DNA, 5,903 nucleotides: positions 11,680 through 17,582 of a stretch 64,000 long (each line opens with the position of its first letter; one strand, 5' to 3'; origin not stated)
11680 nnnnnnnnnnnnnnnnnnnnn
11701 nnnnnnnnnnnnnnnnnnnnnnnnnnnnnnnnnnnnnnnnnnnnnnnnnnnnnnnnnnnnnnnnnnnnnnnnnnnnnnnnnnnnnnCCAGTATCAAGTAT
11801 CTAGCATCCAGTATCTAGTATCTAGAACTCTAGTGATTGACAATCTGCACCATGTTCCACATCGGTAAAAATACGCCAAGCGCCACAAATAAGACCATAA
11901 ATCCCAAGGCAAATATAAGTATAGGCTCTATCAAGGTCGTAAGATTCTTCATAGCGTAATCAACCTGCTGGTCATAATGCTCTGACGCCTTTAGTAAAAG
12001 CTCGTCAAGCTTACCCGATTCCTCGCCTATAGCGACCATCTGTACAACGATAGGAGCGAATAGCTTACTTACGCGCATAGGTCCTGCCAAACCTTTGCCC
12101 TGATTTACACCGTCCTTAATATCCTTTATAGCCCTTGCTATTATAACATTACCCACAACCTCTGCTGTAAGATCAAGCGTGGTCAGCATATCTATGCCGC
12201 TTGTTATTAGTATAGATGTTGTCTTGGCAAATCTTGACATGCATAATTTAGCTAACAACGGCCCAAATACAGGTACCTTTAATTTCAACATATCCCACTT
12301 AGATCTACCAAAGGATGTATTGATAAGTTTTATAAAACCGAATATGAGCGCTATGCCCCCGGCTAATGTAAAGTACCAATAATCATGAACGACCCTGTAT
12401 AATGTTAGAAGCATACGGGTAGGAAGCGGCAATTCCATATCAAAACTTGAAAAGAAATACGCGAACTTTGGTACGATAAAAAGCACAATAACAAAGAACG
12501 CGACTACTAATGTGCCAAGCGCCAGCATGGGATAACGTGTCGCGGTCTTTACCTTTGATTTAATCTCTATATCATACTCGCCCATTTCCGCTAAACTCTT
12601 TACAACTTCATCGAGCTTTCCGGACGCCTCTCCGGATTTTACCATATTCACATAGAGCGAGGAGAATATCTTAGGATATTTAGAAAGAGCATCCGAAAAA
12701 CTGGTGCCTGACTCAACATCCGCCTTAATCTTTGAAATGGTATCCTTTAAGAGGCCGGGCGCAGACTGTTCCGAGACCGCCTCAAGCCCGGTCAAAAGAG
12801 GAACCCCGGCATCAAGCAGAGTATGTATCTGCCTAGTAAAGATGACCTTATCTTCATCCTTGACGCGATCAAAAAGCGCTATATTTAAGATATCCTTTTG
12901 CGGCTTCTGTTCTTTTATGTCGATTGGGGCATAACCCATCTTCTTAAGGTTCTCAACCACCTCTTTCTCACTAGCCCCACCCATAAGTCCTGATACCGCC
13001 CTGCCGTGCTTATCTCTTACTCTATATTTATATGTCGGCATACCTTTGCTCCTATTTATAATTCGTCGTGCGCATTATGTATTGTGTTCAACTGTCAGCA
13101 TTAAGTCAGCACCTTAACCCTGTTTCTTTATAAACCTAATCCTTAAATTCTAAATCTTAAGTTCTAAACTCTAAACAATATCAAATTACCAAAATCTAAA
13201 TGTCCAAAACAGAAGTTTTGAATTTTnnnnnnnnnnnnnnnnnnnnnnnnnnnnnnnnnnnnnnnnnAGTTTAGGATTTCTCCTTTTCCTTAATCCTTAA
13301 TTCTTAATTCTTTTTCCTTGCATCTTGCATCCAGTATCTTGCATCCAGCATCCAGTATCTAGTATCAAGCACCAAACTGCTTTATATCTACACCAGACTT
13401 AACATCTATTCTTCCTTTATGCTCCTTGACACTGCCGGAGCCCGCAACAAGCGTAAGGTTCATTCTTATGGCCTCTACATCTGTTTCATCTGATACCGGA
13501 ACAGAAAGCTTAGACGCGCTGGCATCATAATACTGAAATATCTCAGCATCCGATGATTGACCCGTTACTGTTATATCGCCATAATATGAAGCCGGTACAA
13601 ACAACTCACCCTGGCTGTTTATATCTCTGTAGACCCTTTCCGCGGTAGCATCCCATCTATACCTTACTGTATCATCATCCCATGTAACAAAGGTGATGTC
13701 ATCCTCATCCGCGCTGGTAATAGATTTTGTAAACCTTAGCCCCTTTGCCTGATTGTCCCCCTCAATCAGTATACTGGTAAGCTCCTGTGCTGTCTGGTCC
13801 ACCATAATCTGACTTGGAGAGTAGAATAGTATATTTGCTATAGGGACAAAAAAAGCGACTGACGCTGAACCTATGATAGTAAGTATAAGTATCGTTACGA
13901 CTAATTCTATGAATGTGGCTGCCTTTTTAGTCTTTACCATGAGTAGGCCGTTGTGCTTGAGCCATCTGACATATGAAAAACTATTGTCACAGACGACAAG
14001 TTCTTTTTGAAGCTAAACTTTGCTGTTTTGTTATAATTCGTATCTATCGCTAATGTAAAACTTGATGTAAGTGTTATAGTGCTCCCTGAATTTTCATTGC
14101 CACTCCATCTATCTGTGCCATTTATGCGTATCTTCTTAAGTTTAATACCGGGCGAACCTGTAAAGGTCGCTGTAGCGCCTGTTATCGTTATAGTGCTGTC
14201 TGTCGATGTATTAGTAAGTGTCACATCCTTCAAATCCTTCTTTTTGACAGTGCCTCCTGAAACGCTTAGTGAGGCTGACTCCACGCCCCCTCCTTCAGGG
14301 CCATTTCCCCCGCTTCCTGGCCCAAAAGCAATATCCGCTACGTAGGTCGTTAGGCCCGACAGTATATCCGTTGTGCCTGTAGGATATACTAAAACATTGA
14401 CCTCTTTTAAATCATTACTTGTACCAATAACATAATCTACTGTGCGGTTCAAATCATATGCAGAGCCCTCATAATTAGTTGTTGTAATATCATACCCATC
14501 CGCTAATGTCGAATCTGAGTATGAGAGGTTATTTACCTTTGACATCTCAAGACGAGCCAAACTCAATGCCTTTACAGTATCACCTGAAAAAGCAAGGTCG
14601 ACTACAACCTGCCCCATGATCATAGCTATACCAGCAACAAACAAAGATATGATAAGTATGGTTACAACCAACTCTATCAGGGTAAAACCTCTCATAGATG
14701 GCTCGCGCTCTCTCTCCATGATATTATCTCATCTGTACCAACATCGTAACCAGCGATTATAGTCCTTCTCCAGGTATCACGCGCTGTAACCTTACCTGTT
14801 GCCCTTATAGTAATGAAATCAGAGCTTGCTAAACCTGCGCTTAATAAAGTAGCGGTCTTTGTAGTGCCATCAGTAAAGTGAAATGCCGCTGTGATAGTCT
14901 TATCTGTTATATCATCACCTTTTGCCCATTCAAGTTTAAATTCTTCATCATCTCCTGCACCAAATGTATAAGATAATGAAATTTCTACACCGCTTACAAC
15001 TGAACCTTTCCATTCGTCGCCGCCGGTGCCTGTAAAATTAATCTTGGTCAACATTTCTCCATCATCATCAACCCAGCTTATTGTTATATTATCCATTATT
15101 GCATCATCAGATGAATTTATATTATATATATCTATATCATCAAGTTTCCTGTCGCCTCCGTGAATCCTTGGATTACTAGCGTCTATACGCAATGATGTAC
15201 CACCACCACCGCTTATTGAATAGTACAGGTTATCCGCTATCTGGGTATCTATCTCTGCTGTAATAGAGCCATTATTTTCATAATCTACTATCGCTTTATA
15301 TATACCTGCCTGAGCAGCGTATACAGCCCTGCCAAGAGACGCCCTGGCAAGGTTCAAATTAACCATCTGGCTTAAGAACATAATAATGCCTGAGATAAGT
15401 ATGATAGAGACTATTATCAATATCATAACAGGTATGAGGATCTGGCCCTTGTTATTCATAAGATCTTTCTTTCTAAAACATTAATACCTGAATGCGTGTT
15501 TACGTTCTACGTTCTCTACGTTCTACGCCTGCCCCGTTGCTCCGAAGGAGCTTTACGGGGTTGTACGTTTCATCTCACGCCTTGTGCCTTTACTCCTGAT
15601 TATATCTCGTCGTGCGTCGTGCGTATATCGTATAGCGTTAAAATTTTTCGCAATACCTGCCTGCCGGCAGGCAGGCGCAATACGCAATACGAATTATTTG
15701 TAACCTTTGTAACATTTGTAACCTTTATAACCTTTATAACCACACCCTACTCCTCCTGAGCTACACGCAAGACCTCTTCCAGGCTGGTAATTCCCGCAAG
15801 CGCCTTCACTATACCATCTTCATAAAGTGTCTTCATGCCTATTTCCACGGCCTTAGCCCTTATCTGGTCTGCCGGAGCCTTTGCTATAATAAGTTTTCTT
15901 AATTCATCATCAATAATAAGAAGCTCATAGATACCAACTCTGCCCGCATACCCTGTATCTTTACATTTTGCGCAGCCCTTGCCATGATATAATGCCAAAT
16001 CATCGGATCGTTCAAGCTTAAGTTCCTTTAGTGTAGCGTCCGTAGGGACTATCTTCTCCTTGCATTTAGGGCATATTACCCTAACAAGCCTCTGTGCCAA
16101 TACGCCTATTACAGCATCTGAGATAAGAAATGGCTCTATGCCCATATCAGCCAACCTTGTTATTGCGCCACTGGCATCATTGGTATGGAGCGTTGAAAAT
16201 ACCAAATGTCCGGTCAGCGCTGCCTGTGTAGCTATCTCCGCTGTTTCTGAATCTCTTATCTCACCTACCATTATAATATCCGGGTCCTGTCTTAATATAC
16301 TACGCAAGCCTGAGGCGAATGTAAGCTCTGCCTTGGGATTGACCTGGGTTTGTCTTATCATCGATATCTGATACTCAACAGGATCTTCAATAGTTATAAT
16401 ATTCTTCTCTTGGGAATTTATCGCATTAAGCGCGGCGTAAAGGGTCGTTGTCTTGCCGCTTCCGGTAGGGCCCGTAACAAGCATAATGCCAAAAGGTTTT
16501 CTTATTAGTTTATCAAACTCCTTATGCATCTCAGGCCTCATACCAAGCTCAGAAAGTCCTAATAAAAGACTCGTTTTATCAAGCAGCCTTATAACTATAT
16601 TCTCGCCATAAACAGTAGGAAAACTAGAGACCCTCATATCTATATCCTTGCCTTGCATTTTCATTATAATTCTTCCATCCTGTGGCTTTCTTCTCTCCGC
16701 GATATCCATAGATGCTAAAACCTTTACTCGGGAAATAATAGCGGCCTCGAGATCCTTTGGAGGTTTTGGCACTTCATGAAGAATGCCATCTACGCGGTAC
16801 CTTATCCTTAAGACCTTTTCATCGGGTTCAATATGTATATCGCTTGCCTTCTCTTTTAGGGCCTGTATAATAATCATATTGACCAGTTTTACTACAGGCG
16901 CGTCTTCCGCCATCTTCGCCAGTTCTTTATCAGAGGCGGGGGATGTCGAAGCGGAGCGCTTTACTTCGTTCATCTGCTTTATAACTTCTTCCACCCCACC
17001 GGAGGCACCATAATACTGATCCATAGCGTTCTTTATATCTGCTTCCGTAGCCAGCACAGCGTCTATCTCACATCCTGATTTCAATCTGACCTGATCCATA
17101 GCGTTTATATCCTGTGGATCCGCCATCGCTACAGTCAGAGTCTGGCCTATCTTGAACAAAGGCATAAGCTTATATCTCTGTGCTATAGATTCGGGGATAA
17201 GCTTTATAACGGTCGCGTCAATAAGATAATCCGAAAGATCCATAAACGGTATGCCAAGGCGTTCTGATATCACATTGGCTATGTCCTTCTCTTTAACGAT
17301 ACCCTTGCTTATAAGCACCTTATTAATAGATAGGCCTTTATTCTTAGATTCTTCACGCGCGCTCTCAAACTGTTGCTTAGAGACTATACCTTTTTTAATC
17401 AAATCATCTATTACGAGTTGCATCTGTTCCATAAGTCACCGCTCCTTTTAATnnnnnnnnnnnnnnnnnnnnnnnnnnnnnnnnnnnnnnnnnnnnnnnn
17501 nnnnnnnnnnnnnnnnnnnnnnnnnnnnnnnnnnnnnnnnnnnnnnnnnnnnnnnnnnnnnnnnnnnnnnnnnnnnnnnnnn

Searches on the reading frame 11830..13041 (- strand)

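Call 21: search_protein_families(library=ncbifam, proteins=[window:11830-13041:-], max_evalue=0.001)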
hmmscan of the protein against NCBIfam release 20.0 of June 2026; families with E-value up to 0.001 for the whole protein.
window:11830-13041:- (403 aa): 6 families
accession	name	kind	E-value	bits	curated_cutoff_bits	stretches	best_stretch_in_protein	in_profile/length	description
TIGR02120.1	GspF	equivalog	8.2e-103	344.7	424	1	4-401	1-401/401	type II secretion system inner membrane protein GspF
NF052607.1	T4PiliAsmPilCThrm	equivalog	4.8e-102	342.1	700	1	1-399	1-402/406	type IV pilus assembly protein PilC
NF052606.1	T4PiliAsmPilCMyx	equivalog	1.9e-92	310.3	700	1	2-400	20-417/419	type IV pilus assembly protein PilC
NF007861.0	PRK10573.1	equivalog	4.3e-73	246.7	401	1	4-401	7-398/401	protein transport protein HofC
NF047826.1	T3SSXpsF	equivalog_domain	1.7e-72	244.5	650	1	1-400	1-403/405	type II secretion system protein XpsF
NF041012.2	T4P_ComGB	equivalog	5.3e-40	137.8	240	1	65-399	3-332/332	competence type IV pilus assembly protein ComGB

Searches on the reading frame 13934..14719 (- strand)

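Call 21: search_protein_families(library=ncbifam, proteins=[window:13934-14719:-], max_evalue=0.001)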
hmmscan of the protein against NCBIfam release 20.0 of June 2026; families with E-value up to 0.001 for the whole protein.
window:13934-14719:- (261 aa): 1 family
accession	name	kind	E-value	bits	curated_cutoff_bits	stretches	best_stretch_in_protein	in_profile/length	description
TIGR02532.1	IV_pilin_GFxxxE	domain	2.6e-05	23.9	16.3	1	10-31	2-23/24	prepilin-type N-terminal cleavage/methylation domain-containing protein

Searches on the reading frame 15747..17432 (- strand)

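Call 20: search_protein_families(library=ncbifam, proteins=[window:15747-17432:-], max_evalue=0.00001)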
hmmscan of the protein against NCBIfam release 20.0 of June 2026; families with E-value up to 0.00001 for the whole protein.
window:15747-17432:- (561 aa): 21 families
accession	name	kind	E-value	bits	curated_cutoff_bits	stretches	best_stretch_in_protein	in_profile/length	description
TIGR02538.1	type_IV_pilB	equivalog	2.5e-199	663.5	675.65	1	9-559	4-563/564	type IV-A pilus assembly ATPase PilB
TIGR02533.1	type_II_gspE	equivalog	3e-198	659.4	630.25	1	77-557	2-485/486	type II secretion system ATPase GspE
NF053534.1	T4PilAsmATPsTfpB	equivalog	2e-152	508.6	850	1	45-558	62-582/584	type IV pilus assembly ATPase TfpB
NF007755.0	PRK10436.1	equivalog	1.4e-144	482.3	617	1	82-558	12-459/465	type II secretion system protein GspE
NF041000.1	ATPase_ComGA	equivalog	2.8e-83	279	300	1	186-451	2-266/267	competence type IV pilus ATPase ComGA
TIGR01420.1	pilT_fam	subfamily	7.5e-55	186.5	319.1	1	185-451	3-269/343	PilT/PilU family type 4a pilus ATPase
TIGR02525.1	plasmid_TraJ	equivalog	2.2e-25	89.4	368.3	1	295-430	134-272/372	plasmid transfer ATPase TraJ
TIGR02524.1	dot_icm_DotB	equivalog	6.3e-22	78.3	463.3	1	314-428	134-257/358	Dot/Icm type IV secretion system ATPase DotB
NF058587.1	archaellum_moto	equivalog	1e-19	70.7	550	1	317-432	278-398/527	archaellum flagellar ATPase motor FlaI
TIGR02782.1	TrbB_P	equivalog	4.7e-17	62.2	304.55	1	317-430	139-255/303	P-type conjugative transfer ATPase TrbB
TIGR03819.1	heli_sec_ATPase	hypoth_equivalog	2.6e-16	59.7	373.15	1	276-449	139-319/340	TadA family conjugal transfer-associated ATPase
TIGR02788.1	VirB11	equivalog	1.1e-15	57.5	249.95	1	317-432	147-267/308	P-type DNA transfer ATPase VirB11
NF010469.0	PRK13894.1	subfamily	3.1e-15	56.3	508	1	317-429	152-266/320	conjugal transfer ATPase TrbB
NF008411.1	PRK11234.1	equivalog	8.5e-14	50.9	1170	1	10-172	487-647/723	cyclic di-3',5'-guanylate-activated glycosyltransferase NfrB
NF010407.0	PRK13833.1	subfamily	5.7e-13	49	499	1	317-433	147-265/323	conjugal transfer protein TrbB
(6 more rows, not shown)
